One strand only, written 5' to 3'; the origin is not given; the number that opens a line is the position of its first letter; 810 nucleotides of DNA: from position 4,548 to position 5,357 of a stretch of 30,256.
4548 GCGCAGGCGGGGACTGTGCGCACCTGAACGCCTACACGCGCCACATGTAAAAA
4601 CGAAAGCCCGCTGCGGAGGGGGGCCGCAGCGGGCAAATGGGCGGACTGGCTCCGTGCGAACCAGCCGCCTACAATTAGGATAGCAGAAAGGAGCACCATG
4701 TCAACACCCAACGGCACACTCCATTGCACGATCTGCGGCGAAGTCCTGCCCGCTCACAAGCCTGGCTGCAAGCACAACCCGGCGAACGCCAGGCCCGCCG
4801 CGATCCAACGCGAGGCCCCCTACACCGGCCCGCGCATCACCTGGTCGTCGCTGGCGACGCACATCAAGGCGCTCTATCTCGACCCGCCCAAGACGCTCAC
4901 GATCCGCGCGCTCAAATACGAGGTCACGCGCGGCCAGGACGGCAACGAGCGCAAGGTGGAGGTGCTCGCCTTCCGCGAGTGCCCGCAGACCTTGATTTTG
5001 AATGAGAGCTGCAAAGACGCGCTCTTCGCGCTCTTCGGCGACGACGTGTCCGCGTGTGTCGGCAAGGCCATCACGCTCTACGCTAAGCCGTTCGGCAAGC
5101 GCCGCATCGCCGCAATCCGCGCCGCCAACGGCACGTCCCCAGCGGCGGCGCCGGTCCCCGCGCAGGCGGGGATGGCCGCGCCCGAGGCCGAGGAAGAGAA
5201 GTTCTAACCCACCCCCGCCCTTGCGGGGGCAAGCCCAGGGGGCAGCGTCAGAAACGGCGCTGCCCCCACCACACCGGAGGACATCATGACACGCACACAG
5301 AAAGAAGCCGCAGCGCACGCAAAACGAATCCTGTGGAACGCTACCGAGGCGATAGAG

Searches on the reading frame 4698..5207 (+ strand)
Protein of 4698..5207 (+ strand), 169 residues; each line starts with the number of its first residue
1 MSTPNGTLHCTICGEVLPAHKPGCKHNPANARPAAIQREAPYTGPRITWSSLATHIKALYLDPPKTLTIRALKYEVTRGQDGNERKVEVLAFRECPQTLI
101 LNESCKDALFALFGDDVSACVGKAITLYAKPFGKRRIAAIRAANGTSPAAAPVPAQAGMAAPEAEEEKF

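Call 38: search_protein_families(library=pfam, max_evalue=0.01, proteins=[window:4698-5207:+])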
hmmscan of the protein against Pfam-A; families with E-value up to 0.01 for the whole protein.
window:4698-5207:+ (169 aa): 0 families

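Call 46: find_related_loci(query=A2, collection=viral_contigs, flank=8000)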
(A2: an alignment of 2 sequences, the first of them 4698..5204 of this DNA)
Query A2 (169 aa) in viral_contigs; peptide patterns used: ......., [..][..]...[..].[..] (x = any residue, [..] = any of these).
77 stretches matched a pattern, but none encodes a relative of the query by tblastn (E <= 1e-3).

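Call 47: find_homologous_proteins(query=A2, max_evalue=0.00001)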
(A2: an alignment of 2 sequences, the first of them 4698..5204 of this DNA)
Query A2 (2 sequences) (169 aa, profile of the alignment): 37 proteins with E <= 0.00001 among 5906 candidates.
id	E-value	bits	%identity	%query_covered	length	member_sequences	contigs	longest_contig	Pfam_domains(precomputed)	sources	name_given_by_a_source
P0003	4.5e-109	381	47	88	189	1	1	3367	-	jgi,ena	-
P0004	9.9e-91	321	100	100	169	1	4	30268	-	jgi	jgi:hypothetical protein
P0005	1.8e-64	235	46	85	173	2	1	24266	-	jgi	jgi:hypothetical protein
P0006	1.9e-61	225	48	91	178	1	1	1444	-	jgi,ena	-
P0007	2.0e-56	209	50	87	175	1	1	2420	-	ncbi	-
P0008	5.5e-43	165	72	60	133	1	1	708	-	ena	-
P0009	2.7e-36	143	37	78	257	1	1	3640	-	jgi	jgi:hypothetical protein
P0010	4.9e-30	123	43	79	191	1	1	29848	-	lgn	-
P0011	5.6e-22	97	46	53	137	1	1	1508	-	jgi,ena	-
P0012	5.9e-19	87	42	72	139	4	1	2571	-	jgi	-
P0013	3.6e-17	81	40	48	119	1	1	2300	-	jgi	-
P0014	4.9e-17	80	40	49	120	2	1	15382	-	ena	-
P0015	1.3e-16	79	37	56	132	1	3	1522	-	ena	-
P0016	5.9e-16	77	39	63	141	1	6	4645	-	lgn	-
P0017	6.9e-16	77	37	56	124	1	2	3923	-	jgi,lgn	-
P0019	1.0e-15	76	36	56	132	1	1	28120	-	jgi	-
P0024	2.4e-15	75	38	66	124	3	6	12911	-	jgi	-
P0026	4.5e-15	74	36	66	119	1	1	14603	-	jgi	-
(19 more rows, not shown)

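Call 48: find_encoding_contigs(protein=P0005, flank=10000, max_places=3)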
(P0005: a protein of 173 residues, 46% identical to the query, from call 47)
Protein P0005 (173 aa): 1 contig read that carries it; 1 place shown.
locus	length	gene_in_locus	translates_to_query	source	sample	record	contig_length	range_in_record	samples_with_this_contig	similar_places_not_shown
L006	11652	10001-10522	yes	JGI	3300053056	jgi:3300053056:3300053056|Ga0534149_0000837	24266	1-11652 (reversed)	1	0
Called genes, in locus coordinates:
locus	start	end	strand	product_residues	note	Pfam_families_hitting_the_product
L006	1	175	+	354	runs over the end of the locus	-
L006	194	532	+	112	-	-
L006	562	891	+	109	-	-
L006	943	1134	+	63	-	-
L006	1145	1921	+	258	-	-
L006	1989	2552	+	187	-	-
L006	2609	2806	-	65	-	-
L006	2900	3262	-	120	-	-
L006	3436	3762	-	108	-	-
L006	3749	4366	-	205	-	-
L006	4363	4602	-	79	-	-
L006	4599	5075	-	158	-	-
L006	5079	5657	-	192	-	-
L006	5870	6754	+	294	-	PF00589:Phage_integrase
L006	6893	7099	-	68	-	-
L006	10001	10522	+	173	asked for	-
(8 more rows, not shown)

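Call 49: find_encoding_contigs(protein=P0010, flank=10000, max_places=3)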
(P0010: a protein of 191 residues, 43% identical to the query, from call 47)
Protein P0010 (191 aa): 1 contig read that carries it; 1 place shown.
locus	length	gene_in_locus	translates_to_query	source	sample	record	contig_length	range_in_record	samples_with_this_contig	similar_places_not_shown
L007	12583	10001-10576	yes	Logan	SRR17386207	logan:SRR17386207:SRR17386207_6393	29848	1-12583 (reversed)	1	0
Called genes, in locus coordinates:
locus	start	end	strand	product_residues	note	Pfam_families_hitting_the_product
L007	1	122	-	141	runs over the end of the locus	-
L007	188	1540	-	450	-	-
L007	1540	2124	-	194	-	-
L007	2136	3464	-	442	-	PF04860:Phage_portal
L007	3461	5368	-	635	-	-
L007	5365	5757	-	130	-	-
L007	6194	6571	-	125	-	-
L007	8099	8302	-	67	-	-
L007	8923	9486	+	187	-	-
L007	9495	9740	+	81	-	-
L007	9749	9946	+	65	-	-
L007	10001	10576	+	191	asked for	-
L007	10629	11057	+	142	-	-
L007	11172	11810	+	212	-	PF10263:SprT-like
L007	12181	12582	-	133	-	?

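Call 50: find_encoding_contigs(protein=P0019, flank=10000, max_places=3)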
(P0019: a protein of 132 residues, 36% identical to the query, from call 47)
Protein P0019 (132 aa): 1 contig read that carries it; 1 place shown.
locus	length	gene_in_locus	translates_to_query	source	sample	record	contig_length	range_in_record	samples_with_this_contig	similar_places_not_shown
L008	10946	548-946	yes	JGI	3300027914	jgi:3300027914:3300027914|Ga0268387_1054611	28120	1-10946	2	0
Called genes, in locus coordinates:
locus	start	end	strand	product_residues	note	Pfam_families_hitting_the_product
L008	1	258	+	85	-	?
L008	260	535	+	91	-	-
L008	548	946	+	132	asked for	-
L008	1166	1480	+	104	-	-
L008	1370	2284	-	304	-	PF00881:Nitroreductase, PF14512:TM1586_NiRdase (faint), PF00881:Nitroreductase, PF19585:DUF6092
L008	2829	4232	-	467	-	PF01425:Amidase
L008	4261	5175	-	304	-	PF00005:ABC_tran, PF02463:SMC_N (weak), PF13304:AAA_21 (faint), PF08352:oligo_HPY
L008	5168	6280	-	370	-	PF00005:ABC_tran, PF08352:oligo_HPY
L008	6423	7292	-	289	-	PF12911:OppC_N (weak), PF00528:BPD_transp_1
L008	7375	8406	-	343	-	PF19300:BPD_transp_1_N, PF00528:BPD_transp_1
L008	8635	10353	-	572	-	PF00496:SBP_bac_5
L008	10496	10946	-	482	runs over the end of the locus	PF06253:MTTB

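Call 55: find_encoding_contigs(protein=P0007, flank=10000, max_places=3)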
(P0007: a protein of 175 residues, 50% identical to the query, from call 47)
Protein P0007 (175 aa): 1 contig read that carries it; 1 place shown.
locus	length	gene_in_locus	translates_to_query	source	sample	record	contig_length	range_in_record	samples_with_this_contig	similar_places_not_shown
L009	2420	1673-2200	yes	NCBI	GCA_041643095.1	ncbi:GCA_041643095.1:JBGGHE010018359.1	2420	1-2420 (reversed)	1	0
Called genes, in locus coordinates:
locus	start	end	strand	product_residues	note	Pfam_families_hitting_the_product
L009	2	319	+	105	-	?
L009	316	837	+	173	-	-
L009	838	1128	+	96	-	-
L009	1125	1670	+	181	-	-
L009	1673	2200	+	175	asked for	-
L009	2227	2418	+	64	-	?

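Call 56: find_encoding_contigs(protein=P0009, flank=10000, max_places=3)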
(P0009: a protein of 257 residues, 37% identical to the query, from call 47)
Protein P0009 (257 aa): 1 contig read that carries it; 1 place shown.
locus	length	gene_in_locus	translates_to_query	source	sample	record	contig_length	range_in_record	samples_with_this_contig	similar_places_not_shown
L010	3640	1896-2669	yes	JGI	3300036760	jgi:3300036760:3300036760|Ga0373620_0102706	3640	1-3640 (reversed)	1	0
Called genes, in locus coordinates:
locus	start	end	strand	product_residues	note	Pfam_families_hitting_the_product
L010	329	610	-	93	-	-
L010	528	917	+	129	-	-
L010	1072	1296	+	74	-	-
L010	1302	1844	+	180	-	-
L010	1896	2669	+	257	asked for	-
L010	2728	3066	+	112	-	-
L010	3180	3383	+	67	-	-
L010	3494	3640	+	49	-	?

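Call 57: find_encoding_contigs(protein=P0006, flank=10000, max_places=3)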
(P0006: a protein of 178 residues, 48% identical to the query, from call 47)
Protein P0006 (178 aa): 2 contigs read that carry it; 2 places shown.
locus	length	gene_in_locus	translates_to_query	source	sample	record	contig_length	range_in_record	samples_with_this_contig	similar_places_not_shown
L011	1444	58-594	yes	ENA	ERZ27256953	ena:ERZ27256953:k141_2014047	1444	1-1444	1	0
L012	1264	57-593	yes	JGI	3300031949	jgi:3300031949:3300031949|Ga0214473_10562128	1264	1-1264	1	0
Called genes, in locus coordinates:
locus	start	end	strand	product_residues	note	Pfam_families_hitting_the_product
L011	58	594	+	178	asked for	-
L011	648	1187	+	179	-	-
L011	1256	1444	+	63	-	?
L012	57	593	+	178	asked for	-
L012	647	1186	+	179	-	-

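Call 75: search_protein_families(library=phrogs, max_evalue=0.001, proteins=[window:4698-5207:+])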
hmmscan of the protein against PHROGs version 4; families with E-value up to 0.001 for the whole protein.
window:4698-5207:+ (169 aa): 0 families

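Call 92: search_dna_similar(query=window:4698-5204:+, collection=phages, mode=protein, max_evalue=0.001, max_rows=15)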
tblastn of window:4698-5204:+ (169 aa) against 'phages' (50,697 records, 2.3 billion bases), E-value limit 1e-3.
Records with a match: 1; places in all: 1; records where one place covers at least 80% of the query: 0.
Best place of each record, by identity: <60% 1.
By first word of the organism name: Caudoviricetes 1.
By host as written in the record: - 1.
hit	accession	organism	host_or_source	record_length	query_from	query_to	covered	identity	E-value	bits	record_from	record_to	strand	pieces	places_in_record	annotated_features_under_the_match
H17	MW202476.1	Caudoviricetes sp.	Manatee Spring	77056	66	128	37%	33.3%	5e-4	45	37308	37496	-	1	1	hypothetical protein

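Call 101: search_protein_families(library=ncbifam, max_evalue=0.01, proteins=[window:4698-5204:+])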
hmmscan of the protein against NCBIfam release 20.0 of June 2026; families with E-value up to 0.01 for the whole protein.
window:4698-5204:+ (169 aa): 0 families

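Call 103: find_encoding_contigs(protein=P0014, flank=10000, max_places=2)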
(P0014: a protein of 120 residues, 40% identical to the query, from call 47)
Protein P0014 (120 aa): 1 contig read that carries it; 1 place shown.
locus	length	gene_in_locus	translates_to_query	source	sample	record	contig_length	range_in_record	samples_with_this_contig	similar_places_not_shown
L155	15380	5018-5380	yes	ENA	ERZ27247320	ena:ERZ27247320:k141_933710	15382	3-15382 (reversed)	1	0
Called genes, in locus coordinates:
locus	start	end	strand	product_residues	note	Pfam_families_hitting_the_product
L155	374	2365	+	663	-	-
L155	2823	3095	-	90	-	-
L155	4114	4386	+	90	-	-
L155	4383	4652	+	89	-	-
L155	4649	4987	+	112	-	-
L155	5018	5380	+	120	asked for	-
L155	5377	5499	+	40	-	-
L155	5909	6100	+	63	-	PF12728:HTH_17 (weak)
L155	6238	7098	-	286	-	PF00589:Phage_integrase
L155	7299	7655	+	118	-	-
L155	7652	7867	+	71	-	-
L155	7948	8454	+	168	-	-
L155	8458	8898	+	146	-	-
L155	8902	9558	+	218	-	-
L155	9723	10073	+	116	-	-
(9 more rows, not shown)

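Call 104: find_encoding_contigs(protein=P0026, flank=10000, max_places=2)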
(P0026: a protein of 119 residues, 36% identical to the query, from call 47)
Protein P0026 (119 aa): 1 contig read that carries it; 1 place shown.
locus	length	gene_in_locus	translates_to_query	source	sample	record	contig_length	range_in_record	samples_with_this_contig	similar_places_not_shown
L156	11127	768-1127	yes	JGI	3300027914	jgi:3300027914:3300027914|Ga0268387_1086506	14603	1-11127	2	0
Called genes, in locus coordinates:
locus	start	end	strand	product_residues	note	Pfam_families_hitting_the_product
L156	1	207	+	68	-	?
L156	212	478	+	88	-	-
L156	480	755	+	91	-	-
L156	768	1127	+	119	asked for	-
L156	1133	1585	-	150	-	PF17676:Peptidase_S66C (weak)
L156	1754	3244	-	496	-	PF00370:FGGY_N, PF02782:FGGY_C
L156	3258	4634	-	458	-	-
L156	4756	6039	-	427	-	PF01208:URO-D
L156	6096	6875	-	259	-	PF01791:DeoC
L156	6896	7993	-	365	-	PF00005:ABC_tran, PF13304:AAA_21 (faint), PF08402:TOBE_2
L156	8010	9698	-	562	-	PF00528:BPD_transp_1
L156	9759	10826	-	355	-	PF01547:SBP_bac_1, PF13416:SBP_bac_8, PF13343:SBP_bac_6, PF13531:SBP_bac_11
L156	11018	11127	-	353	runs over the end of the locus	PF08240:ADH_N, PF16912:Glu_dehyd_C, PF00107:ADH_zinc_N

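Call 105: find_encoding_contigs(protein=P0024, flank=10000, max_places=4)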
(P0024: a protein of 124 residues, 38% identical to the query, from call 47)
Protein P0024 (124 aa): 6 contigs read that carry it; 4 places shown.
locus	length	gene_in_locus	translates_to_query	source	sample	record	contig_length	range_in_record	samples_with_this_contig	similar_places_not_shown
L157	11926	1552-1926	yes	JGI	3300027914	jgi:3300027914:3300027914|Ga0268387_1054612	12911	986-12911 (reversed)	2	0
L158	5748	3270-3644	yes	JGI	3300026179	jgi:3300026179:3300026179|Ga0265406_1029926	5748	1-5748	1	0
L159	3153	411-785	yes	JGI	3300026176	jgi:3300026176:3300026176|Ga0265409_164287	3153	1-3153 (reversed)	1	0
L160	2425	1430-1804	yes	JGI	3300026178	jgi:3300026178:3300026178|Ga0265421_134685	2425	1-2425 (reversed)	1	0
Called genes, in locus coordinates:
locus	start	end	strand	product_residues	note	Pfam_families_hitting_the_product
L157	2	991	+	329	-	?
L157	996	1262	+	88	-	-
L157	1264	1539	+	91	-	-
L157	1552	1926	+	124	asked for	-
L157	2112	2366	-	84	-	-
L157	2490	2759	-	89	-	PF03781:FGE-sulfatase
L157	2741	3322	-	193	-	PF03781:FGE-sulfatase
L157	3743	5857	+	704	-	PF13229:Beta_helix (faint)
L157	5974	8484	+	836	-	PF00801:PKD, PF18911:PKD_4, PF03793:PASTA, PF26770:DUF8251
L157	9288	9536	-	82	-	-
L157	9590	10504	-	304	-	PF03781:FGE-sulfatase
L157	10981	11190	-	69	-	-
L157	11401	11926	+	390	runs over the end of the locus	PF03403:PAF-AH_p_II (faint), PF00326:Peptidase_S9 (faint), PF12740:PETase (weak)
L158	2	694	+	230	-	?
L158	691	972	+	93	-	-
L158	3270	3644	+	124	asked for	-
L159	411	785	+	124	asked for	-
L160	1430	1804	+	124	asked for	-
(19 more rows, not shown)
